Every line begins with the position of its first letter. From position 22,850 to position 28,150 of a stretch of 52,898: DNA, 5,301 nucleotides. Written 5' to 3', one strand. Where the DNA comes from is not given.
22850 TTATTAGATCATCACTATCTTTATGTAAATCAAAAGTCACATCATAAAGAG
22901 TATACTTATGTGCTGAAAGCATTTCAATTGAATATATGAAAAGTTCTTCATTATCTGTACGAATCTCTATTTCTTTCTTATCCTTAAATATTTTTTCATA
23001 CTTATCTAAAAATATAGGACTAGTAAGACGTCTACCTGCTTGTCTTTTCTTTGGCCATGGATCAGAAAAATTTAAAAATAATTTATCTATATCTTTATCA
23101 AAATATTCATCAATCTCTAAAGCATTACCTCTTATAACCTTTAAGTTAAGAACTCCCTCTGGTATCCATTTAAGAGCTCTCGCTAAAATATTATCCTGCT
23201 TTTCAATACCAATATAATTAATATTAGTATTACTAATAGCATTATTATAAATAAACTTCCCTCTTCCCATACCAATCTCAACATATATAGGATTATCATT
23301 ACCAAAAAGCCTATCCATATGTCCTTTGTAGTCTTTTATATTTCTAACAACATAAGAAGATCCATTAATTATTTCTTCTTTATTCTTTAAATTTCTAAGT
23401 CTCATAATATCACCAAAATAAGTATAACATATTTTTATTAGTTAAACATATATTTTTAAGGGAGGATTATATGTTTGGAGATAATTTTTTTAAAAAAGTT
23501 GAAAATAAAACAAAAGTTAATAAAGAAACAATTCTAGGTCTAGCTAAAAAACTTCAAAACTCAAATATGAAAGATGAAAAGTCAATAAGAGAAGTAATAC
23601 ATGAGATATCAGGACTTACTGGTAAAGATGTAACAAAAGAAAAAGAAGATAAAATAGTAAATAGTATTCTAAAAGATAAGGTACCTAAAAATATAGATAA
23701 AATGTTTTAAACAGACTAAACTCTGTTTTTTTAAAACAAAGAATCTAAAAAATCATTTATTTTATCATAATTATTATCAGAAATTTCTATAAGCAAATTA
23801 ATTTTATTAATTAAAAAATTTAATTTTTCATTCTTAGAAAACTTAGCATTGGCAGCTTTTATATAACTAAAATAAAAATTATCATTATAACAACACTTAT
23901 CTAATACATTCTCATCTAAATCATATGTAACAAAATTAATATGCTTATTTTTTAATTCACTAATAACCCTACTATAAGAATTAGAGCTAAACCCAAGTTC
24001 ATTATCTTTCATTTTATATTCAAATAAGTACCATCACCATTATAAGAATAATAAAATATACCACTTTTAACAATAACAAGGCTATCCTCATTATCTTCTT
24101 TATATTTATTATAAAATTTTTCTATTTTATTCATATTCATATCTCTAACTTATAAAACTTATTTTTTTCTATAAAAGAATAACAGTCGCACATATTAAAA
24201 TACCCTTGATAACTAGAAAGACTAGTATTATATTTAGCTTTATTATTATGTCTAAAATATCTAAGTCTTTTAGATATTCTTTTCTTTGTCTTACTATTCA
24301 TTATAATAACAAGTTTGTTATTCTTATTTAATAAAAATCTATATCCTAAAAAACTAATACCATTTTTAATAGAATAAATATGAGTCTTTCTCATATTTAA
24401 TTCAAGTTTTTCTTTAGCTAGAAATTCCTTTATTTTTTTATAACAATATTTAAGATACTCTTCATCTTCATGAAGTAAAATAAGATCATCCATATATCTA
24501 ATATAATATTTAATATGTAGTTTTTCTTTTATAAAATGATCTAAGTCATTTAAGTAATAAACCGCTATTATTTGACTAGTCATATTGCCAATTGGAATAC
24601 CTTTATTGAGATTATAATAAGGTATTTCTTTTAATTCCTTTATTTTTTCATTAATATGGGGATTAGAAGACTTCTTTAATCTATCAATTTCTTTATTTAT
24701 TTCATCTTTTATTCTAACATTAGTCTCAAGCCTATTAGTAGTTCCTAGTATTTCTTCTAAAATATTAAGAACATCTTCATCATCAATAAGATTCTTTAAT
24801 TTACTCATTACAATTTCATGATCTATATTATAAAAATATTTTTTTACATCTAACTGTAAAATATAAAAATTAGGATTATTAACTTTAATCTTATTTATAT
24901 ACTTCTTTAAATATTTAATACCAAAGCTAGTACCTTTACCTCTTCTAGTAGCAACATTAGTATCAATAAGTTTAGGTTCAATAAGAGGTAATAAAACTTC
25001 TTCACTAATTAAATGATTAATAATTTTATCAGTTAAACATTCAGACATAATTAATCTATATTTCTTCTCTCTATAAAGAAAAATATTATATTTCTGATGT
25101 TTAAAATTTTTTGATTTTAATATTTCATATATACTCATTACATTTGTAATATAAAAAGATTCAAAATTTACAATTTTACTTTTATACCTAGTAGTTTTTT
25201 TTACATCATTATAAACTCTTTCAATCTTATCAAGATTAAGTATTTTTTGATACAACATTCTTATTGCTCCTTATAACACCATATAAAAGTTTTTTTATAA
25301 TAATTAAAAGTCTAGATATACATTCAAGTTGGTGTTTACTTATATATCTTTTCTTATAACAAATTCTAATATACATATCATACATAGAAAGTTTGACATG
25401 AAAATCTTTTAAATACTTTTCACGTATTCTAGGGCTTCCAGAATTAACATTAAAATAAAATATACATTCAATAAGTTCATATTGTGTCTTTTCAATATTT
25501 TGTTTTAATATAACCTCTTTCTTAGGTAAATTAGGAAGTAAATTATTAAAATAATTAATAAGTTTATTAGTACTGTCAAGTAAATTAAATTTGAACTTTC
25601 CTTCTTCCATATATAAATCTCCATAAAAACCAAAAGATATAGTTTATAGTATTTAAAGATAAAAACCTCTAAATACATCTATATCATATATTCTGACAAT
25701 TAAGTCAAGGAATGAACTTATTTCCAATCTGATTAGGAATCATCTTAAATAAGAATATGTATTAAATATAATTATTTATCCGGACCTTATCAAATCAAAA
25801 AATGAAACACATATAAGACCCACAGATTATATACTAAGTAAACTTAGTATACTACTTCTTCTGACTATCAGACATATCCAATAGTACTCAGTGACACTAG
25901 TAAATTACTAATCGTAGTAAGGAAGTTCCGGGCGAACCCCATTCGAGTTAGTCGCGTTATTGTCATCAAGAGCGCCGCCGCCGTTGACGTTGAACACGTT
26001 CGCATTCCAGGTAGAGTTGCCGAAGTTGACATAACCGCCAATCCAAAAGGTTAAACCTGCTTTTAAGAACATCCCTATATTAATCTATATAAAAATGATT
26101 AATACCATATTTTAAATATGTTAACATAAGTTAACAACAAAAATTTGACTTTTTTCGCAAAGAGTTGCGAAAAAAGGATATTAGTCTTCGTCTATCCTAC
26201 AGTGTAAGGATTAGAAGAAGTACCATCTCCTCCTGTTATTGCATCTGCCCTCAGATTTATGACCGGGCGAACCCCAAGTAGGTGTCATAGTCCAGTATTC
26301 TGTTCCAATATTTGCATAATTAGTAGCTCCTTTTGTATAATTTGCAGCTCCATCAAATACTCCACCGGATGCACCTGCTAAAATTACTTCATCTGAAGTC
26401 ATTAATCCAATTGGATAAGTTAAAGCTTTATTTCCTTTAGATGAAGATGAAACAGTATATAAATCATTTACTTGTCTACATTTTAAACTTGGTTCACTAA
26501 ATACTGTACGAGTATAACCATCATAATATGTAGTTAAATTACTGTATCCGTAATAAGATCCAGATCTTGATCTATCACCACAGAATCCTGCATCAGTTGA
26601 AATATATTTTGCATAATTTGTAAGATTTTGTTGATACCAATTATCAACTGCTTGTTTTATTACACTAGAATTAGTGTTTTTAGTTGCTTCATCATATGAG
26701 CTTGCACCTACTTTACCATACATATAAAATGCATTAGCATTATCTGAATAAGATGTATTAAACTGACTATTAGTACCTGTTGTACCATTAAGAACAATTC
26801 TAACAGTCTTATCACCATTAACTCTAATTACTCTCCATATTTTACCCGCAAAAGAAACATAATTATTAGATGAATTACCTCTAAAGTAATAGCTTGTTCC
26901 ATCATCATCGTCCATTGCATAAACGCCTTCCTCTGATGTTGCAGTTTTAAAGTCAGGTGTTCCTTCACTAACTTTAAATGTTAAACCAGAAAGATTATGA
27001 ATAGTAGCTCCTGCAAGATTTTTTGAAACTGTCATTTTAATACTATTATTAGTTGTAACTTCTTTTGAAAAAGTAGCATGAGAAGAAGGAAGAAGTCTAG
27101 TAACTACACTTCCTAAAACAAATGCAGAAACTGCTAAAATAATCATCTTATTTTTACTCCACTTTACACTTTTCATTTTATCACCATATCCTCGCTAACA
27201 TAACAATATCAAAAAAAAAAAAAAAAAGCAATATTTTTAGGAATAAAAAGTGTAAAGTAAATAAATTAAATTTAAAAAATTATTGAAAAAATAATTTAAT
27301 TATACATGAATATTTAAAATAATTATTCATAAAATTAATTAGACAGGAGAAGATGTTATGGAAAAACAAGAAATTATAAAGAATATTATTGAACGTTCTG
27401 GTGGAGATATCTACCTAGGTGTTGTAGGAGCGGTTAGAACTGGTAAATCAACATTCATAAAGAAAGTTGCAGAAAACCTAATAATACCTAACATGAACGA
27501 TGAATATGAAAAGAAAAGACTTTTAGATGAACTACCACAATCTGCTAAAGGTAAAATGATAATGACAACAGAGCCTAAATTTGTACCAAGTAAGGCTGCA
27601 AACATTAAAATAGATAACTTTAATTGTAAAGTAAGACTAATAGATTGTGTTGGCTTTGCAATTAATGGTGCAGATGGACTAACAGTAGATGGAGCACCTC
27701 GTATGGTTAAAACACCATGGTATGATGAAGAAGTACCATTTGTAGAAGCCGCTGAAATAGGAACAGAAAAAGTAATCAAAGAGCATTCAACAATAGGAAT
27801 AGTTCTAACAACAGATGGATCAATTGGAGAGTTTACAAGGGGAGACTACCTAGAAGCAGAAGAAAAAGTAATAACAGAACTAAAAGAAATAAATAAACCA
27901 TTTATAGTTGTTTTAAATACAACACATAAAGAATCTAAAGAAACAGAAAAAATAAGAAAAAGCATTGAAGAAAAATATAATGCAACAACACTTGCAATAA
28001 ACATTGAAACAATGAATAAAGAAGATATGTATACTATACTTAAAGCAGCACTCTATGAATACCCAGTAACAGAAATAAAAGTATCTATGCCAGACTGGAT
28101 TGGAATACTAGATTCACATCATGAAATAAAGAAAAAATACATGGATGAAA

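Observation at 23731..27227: Complete-looking diversity-generating retroelement with a secreted, SipW-signal-like target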

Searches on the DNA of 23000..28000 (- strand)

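Call 30: search_rna_families(source=window, start=23000, end=28000, threshold=evalue, max_evalue=1)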
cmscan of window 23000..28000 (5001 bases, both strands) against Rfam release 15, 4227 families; matches with E-value up to 1: 3.
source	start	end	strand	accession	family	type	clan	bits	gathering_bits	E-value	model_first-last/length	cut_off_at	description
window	26677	26751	+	RF02059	STnc50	Gene; sRNA;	-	24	55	0.96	1-84/84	no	Salmonella enterica sRNA STnc40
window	26096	26176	-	RF01005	MIR530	Gene; miRNA;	-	21.8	85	0.95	54-130/172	no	MIR530 microRNA precursor family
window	26389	26446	-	RF04354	Plastid-ycf2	Cis-reg;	-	21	65.7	0.81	1-75/75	no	Plastid-ycf2 5UTR RNA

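Call 72: build_rna_model(alignment_id=A3, structure=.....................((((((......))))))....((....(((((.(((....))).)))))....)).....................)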
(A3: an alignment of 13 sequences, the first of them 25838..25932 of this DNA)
Model R1 built from alignment A3 (13 sequences, 98 columns); structure: as given.
model positions 92; base pairs 16; branch points 1; effective number of sequences 2.02; information 0.62 bits per position. Calibrated on 0.2 Mb of random sequence (short: E-values are rough).
structure used (alignment columns):
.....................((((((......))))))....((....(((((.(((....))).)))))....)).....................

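Call 73: search_with_rna_model(model_id=R1, sources=[window, L001, L002, L003, L004, L005, L006, L007, L008, L009, L010, L011, L012, L013, L014, L015, L016, L017, L018, L019, L020, L021, L022, L023, L024, L025, L026, L027, L028, L029, L030, L031, L032, L033, L034, L035, L036, L037, L038, L039, L040, L041, L042, L043, L044, L045, L046, L047, L048, L049, L050, L051, L052, L053, L054, L055, L056, L057, L058, L059, L060, L061, L062, L063, L064, L065, L066, L067, L068, L069, L070, L071, L072, L073, L074, L075, L076, L077, L078, L079, L080], max_evalue=0.01, make_alignment=true)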
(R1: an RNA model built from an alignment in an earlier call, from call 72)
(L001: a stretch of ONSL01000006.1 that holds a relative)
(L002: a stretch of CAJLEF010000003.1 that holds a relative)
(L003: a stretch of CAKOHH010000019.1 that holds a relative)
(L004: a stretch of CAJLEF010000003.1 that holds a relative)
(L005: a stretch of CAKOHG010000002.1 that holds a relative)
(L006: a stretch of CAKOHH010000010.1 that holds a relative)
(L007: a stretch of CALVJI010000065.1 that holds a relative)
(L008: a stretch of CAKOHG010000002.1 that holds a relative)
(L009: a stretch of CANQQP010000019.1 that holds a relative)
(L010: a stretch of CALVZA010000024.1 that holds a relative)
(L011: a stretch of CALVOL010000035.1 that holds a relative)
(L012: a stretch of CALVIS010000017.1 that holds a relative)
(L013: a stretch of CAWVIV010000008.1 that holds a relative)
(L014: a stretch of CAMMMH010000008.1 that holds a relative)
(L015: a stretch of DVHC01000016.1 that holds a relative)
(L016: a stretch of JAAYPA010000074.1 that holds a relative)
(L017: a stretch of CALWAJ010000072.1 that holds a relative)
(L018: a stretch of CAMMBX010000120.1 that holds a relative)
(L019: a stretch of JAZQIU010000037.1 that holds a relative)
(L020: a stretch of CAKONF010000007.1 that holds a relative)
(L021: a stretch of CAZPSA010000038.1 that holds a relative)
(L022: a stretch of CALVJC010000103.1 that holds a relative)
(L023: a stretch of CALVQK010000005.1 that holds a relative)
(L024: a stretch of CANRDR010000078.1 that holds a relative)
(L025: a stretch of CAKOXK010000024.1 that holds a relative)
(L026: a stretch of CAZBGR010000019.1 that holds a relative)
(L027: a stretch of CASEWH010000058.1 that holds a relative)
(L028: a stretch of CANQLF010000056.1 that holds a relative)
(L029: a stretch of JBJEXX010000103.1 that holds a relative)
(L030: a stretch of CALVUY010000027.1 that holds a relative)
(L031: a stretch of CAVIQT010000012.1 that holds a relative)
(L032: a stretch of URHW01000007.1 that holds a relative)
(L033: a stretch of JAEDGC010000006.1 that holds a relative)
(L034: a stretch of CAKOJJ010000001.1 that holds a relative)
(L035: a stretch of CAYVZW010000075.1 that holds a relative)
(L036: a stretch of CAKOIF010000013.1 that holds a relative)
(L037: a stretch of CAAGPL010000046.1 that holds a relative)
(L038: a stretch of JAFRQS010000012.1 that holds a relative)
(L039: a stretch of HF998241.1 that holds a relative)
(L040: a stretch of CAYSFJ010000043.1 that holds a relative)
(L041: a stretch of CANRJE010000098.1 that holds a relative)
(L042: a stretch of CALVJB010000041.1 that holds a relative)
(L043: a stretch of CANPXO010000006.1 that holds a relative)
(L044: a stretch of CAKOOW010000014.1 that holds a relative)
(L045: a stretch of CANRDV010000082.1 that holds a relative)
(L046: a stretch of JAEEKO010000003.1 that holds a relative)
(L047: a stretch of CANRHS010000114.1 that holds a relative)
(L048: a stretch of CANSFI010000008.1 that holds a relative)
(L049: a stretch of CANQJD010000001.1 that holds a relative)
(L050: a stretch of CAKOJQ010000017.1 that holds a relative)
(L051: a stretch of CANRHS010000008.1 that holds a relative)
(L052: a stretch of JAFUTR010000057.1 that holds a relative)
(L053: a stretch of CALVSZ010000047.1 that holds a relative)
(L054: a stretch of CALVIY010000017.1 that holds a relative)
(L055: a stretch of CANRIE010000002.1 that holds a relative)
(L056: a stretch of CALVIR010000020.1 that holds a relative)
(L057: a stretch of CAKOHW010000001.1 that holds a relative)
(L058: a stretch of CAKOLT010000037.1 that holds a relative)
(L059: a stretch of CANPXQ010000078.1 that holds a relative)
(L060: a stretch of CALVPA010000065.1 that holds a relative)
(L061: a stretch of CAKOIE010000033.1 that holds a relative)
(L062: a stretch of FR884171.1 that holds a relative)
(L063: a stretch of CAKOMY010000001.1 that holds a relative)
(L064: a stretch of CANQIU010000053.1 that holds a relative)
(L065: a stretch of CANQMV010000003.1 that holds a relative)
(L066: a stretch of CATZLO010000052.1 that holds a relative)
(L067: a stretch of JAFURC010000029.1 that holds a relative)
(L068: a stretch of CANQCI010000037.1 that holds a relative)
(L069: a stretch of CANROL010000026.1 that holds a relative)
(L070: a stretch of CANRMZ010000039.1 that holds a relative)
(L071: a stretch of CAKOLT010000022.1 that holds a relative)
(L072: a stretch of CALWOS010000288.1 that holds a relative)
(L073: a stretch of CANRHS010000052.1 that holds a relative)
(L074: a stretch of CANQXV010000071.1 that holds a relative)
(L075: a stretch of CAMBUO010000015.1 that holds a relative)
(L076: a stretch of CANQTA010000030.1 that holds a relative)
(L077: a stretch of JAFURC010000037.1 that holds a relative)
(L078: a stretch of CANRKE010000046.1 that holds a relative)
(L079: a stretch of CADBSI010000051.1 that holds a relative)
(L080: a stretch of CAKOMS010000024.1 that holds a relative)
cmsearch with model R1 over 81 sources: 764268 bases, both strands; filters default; matches with E-value up to 0.01: 42.
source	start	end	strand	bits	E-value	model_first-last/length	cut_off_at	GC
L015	5086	5176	+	101.4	1.2e-19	1-92/92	no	0.43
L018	933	1023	+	101.4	1.2e-19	1-92/92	no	0.43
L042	2367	2457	+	101.1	1.3e-19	1-92/92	no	0.41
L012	5083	5175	+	100.3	2e-19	1-92/92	no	0.37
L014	146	238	+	100.3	2e-19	1-92/92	no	0.37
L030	556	648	+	100.3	2e-19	1-92/92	no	0.37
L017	2176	2268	+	100.2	2.2e-19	1-92/92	no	0.38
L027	1618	1707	+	99.4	3.3e-19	1-92/92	no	0.38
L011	5421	5512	+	98.6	4.9e-19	1-92/92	no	0.33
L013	5083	5173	+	98.3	5.9e-19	1-92/92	no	0.37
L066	2000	2091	+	96.2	1.7e-18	1-92/92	no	0.41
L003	3238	3328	+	94.2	5e-18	1-92/92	no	0.38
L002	5448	5538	+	93.9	5.9e-18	1-92/92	no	0.4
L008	5448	5538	+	93.9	5.9e-18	1-92/92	no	0.4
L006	5119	5208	+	92.4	1.3e-17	1-92/92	no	0.38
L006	4441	4530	+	92.2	1.4e-17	1-92/92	no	0.41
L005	3790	3879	+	91.8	1.7e-17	1-92/92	no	0.37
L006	5457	5546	+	91.4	2.2e-17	1-92/92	no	0.39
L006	4778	4867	+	91.1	2.6e-17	1-92/92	no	0.4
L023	2483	2573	+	88.3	1.1e-16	1-92/92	no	0.42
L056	2207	2295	+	88.3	1.1e-16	1-92/92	no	0.42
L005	4792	4881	+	87.6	1.6e-16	1-92/92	no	0.39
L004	5458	5547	+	85.4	4.8e-16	1-92/92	no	0.39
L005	5458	5547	+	85.4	4.8e-16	1-92/92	no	0.39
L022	1453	1539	+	85.2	5.3e-16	1-92/92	no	0.41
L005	4460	4549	+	84.2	9e-16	1-92/92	no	0.4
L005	4124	4213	+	83.5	1.3e-15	1-92/92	no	0.4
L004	5126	5215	+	83.2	1.5e-15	1-92/92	no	0.4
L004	4458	4547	+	83.1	1.6e-15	1-92/92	no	0.4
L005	3121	3210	+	83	1.8e-15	1-92/92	no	0.38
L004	4794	4883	+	80.8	5.4e-15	1-92/92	no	0.39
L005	3456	3545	+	80.6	6.1e-15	1-92/92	no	0.37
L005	5126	5215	+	80.4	6.6e-15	1-92/92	no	0.4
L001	5343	5435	+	76.6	5e-14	1-92/92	no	0.39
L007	489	579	+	74.8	1.3e-13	1-92/92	no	0.36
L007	865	955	+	74.8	1.3e-13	1-92/92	no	0.36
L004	4122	4211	+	74.2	1.7e-13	1-92/92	no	0.4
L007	1221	1311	+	73.9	2e-13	1-92/92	no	0.35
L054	5059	5157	+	68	4.4e-12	1-92/92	no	0.37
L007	1607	1697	+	64.8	2.3e-11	1-92/92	no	0.31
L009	5339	5444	+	38.3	2.4e-05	1-92/92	no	0.31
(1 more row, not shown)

Alignment A4: 42 matches aligned to the model, 129 columns, each read 5' to 3' on its own strand. Consensus structure (alignment columns), stored with it:
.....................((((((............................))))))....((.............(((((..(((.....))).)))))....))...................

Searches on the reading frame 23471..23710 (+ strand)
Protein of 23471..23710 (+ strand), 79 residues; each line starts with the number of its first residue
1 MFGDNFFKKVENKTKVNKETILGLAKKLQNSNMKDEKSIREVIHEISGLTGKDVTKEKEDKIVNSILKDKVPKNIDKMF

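Call 7: search_protein_families(library=pfam, proteins=[window:23471-23710:+], max_evalue=0.1)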
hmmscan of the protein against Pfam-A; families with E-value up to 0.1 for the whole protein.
window:23471-23710:+ (79 aa): 2 families
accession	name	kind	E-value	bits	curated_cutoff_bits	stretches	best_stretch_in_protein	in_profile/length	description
PF14069.11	SpoVIF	-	1.3e-22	79.7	27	1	7-78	1-72/72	Stage VI sporulation protein F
PF16779.11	DMP12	-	0.00091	19.6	27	1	6-46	61-101/115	DNA-mimic protein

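Call 8: search_protein_families(library=ncbifam, proteins=[window:23471-23710:+], max_evalue=0.1)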
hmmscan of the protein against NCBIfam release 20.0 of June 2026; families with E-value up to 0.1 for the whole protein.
window:23471-23710:+ (79 aa): 2 families
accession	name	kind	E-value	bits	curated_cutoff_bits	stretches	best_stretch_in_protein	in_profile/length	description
NF052662.1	SprTrRegSpoVIF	equivalog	1.5e-21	76.2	130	1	4-75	3-74/84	sporulation-specific transcription regulator SpoVIF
NF040682.1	PorA_Arch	equivalog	0.058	12.3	550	1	29-74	334-379/387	pyruvate synthase subunit PorA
